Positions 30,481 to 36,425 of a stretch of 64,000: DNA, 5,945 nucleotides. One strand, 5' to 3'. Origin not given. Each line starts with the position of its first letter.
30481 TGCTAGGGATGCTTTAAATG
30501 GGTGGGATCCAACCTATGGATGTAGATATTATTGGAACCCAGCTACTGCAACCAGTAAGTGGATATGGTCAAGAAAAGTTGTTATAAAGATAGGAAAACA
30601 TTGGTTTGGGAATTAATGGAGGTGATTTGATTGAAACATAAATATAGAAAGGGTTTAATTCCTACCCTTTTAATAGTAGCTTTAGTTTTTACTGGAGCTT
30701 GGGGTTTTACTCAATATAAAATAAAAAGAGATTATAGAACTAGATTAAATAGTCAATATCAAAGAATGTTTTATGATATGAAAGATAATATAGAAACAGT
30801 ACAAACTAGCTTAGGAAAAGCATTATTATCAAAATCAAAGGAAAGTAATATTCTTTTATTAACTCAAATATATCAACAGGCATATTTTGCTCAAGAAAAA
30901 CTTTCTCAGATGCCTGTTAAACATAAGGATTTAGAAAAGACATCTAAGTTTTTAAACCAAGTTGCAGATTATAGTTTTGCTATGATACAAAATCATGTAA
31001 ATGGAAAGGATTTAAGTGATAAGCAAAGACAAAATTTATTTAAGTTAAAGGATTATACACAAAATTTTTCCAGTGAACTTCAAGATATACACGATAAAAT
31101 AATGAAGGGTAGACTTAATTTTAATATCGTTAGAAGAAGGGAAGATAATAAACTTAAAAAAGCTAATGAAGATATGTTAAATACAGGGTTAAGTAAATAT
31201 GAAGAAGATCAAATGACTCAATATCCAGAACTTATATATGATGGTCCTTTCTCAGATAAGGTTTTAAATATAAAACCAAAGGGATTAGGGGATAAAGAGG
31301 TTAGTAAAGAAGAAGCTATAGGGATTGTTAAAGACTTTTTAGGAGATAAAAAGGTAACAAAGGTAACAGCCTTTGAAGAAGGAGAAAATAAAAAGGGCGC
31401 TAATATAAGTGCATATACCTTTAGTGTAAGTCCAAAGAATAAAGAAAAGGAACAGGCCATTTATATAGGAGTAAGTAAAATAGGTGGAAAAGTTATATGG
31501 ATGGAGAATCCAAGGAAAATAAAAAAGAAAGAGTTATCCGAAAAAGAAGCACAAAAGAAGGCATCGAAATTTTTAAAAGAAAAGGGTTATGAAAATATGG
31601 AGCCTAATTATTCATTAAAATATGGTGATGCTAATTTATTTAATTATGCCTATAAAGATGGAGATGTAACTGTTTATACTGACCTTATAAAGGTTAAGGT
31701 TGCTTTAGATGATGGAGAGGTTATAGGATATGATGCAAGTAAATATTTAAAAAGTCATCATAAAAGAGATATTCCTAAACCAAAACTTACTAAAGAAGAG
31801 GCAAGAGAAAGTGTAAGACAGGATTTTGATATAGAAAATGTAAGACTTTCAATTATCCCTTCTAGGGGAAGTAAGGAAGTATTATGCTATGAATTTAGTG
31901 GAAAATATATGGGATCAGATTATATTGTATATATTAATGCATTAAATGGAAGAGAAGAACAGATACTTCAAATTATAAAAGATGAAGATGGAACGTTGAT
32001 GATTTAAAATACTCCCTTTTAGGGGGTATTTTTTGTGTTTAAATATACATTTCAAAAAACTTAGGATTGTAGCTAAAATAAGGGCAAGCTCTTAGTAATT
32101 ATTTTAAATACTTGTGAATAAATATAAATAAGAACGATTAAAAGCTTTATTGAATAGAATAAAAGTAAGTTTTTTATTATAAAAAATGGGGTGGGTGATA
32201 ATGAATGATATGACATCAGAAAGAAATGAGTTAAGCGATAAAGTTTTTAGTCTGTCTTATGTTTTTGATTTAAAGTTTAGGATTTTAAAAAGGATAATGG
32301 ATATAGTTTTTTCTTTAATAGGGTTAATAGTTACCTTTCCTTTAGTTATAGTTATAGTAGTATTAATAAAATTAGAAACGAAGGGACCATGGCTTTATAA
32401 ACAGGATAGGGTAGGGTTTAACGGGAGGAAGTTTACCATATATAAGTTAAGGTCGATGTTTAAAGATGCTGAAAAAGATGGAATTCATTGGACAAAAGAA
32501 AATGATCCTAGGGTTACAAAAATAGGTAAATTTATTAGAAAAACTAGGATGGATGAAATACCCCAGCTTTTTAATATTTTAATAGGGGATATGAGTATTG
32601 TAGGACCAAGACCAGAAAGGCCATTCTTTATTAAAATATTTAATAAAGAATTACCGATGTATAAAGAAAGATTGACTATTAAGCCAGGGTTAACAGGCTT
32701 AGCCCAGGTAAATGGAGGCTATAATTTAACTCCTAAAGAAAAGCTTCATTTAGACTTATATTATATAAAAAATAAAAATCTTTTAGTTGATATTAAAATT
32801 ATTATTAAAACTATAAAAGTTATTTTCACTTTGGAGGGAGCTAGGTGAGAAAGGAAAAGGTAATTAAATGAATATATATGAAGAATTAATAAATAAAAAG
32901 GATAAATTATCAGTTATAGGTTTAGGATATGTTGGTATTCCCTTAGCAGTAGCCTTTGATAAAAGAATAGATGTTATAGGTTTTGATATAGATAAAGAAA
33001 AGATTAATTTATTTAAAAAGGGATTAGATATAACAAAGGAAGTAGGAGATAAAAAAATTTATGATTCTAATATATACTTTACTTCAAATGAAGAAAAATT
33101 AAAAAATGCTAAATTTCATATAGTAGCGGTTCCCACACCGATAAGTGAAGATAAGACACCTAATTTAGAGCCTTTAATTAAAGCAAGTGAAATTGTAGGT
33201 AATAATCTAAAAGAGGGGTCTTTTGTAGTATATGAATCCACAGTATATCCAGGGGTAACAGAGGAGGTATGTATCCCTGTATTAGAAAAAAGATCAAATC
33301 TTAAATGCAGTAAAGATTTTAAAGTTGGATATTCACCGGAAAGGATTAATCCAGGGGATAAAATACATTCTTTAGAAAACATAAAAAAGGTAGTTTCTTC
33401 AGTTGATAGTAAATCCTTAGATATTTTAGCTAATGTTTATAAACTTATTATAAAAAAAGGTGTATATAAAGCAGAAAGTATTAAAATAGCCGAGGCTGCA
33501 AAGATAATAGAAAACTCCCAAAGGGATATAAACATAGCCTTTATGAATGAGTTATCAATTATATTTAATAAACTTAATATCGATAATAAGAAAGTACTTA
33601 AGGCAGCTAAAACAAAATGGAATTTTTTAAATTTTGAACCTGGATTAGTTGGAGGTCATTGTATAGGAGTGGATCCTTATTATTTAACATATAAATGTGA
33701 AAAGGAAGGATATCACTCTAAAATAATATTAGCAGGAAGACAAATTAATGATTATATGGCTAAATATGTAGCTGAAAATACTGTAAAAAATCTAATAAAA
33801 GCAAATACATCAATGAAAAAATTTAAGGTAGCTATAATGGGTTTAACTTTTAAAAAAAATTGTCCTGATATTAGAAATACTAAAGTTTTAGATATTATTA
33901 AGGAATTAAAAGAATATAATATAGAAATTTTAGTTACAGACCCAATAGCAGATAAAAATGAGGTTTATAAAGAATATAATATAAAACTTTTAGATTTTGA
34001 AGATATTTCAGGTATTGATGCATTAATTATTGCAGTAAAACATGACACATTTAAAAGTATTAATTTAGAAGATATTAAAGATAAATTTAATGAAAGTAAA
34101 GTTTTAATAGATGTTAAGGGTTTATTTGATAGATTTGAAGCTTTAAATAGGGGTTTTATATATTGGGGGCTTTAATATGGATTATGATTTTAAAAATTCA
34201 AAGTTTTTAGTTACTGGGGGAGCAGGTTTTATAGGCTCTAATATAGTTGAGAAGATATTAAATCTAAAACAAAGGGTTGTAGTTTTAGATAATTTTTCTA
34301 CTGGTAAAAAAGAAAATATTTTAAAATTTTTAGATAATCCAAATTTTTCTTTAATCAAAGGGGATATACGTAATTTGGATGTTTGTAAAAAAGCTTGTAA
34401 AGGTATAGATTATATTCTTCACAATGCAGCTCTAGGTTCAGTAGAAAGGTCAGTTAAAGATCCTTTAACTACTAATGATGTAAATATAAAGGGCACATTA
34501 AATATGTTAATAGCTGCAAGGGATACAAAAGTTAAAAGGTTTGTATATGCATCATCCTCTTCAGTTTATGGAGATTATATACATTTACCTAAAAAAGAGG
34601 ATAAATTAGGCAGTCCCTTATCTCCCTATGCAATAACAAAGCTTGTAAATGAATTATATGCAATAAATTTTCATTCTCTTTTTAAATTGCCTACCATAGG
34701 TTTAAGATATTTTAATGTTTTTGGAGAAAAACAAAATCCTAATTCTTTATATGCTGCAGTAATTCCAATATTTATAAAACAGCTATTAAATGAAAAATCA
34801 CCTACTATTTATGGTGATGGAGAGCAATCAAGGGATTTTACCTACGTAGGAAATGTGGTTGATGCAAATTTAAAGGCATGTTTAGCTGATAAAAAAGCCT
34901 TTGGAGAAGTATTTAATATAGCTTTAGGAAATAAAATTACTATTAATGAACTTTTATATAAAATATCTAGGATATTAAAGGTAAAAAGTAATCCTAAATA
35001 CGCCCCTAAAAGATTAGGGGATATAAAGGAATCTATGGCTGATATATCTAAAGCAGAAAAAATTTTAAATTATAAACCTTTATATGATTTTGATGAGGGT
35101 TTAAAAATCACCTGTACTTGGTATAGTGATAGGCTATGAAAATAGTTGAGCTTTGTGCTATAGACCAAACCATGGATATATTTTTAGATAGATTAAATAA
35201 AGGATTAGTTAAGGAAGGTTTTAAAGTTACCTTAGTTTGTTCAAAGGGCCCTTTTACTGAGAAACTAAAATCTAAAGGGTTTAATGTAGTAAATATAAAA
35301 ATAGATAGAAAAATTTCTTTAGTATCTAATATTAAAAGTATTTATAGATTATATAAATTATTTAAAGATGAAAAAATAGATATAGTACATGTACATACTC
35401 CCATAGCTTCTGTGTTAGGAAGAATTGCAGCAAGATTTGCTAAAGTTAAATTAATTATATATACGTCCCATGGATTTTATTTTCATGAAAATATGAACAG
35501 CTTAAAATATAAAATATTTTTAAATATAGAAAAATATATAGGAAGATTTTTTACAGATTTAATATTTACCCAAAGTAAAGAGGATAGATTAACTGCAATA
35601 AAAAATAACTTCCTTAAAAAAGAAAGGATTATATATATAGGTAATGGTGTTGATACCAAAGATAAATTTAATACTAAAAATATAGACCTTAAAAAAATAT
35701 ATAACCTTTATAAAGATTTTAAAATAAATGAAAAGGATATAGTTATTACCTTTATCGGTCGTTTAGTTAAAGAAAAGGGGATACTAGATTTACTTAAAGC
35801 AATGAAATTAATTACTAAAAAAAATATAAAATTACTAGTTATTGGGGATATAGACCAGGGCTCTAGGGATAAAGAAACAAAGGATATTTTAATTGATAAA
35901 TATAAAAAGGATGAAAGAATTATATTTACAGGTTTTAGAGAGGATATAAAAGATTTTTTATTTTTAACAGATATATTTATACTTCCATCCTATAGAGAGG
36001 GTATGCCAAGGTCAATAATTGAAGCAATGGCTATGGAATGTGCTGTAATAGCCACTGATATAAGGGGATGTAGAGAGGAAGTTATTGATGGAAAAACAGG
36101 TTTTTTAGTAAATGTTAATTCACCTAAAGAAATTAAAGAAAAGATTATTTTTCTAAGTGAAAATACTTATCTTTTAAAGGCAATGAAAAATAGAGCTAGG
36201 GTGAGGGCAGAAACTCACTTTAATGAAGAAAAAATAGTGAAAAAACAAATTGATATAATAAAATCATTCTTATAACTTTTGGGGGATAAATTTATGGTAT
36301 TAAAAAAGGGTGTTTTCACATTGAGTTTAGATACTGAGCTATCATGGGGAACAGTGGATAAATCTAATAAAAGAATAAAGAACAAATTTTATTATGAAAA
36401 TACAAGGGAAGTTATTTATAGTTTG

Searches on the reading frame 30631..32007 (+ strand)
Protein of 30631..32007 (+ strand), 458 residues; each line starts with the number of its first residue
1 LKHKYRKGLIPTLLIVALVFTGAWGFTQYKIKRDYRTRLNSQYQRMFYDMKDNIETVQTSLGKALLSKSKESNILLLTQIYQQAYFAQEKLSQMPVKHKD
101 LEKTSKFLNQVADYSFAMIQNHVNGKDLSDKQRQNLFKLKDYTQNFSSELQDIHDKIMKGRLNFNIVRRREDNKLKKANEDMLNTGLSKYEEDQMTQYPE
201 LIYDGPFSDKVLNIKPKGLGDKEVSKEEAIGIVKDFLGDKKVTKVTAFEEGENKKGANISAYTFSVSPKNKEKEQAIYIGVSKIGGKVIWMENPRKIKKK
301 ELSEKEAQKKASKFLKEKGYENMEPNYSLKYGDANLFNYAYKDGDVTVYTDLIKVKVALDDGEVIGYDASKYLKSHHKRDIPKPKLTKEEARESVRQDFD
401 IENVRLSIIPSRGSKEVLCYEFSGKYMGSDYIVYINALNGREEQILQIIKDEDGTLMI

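Call 41: search_protein_families(library=pfam, proteins=[window:30631-32007:+], max_evalue=0.00001)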
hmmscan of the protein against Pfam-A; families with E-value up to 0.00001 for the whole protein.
window:30631-32007:+ (458 aa): 2 families
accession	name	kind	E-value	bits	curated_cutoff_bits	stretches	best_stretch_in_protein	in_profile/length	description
PF14620.12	YPEB_PepSY1-2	-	2.9e-66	223.7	31.7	1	192-382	9-195/195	YpeB sporulation, PepSY1 and PepSY2 domains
PF20769.2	YPEB_N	-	1e-38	132.7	27.3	1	32-164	2-134/136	YpeB N-terminal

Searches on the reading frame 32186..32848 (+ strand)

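Call 41: search_protein_families(library=pfam, proteins=[window:32186-32848:+], max_evalue=0.00001)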
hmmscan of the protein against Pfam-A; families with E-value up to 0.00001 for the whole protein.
window:32186-32848:+ (220 aa): 1 family
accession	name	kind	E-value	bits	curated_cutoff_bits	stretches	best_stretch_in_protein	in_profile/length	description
PF02397.22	Bac_transf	-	1.2e-70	237.2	27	1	35-214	1-178/179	Bacterial sugar transferase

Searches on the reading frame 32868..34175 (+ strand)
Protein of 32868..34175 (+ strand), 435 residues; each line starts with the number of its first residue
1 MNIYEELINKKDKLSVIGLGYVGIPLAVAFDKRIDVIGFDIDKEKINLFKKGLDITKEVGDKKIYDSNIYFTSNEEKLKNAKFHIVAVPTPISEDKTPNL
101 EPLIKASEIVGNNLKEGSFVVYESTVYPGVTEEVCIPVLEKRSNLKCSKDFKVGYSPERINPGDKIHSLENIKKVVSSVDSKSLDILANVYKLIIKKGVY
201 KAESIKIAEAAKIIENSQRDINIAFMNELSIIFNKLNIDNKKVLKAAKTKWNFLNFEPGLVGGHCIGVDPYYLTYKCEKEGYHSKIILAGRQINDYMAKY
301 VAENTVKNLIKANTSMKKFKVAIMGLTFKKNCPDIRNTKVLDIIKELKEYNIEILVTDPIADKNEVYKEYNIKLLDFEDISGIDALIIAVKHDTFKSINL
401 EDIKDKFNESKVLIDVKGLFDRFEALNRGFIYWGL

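Call 41: search_protein_families(library=pfam, proteins=[window:32868-34175:+], max_evalue=0.00001)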
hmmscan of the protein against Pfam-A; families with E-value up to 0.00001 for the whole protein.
window:32868-34175:+ (435 aa): 3 families
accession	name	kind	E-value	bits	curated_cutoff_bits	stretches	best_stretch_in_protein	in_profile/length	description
PF03721.20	UDPG_MGDP_dh_N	-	8.5e-34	117.2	27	1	13-185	2-181/187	UDP-glucose/GDP-mannose dehydrogenase family, NAD binding domain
PF03720.21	UDPG_MGDP_dh_C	-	1.2e-25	90.2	30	1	322-422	1-103/103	UDP-glucose/GDP-mannose dehydrogenase family, UDP binding domain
PF00984.24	UDPG_MGDP_dh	-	4.8e-24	84.7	25.4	1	208-295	3-93/94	UDP-glucose/GDP-mannose dehydrogenase family, central domain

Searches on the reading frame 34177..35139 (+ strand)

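Call 41: search_protein_families(library=pfam, proteins=[window:34177-35139:+], max_evalue=0.00001)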
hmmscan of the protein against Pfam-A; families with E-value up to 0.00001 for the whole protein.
window:34177-35139:+ (320 aa): 8 families
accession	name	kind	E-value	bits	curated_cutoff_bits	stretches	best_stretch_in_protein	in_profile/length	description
PF01370.27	Epimerase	-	9.9e-61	205.6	20.9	1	11-249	2-240/240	NAD dependent epimerase/dehydratase family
PF16363.11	GDP_Man_Dehyd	-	7.9e-56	190.3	27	1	11-311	1-331/332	GDP-mannose 4,6 dehydratase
PF01073.25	3Beta_HSD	-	2.7e-29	102.5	22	1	11-234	1-228/280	3-beta hydroxysteroid dehydrogenase/isomerase family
PF02719.21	Polysacc_synt_2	-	1.3e-20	74.2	20.2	1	11-272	2-252/293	Polysaccharide biosynthesis protein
PF07993.18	NAD_binding_4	-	4.8e-11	42.7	20.1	1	12-190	1-216/258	Male sterility protein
PF13460.12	NAD_binding_10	-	5e-09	36.7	27.2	1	14-133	1-104/184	NAD(P)H-binding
PF05368.20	NmrA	-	4.1e-08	33.6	27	1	7-127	2-107/298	NmrA-like family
PF04321.23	RmlD_sub_bind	-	1.7e-06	27.8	27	1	9-160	2-134/287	RmlD substrate binding domain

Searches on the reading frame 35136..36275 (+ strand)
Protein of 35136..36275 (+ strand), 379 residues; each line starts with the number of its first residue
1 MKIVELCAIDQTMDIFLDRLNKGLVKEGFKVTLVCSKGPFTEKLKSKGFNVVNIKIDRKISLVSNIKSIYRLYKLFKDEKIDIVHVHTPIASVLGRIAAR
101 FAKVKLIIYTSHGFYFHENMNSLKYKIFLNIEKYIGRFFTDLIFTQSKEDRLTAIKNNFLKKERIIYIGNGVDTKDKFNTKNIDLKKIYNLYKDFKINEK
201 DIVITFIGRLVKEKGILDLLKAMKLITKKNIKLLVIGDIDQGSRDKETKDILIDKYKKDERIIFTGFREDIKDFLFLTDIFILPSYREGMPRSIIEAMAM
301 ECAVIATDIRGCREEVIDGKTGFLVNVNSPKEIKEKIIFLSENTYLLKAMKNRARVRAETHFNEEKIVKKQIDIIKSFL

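Call 41: search_protein_families(library=pfam, proteins=[window:35136-36275:+], max_evalue=0.00001)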
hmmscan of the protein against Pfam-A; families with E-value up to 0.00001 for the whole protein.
window:35136-36275:+ (379 aa): 5 families
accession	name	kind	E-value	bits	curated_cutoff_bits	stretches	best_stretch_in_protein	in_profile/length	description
PF00534.26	Glycos_transf_1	-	3.9e-40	137.6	26.4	1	194-355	8-170/172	Glycosyl transferases group 1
PF13692.12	Glyco_trans_1_4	-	2.4e-34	119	27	1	203-343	3-142/142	Glycosyl transferases group 1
PF13477.12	Glyco_trans_4_2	-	3.5e-22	79.5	23.4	1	6-145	2-138/139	Glycosyl transferase 4-like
PF13439.12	Glyco_transf_4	-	1.1e-20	74.8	28.5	1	17-175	8-169/170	Glycosyltransferase Family 4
PF13579.12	Glyco_trans_4_4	-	1.1e-13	52.2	29.7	1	19-171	9-158/158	Glycosyl transferase 4-like domain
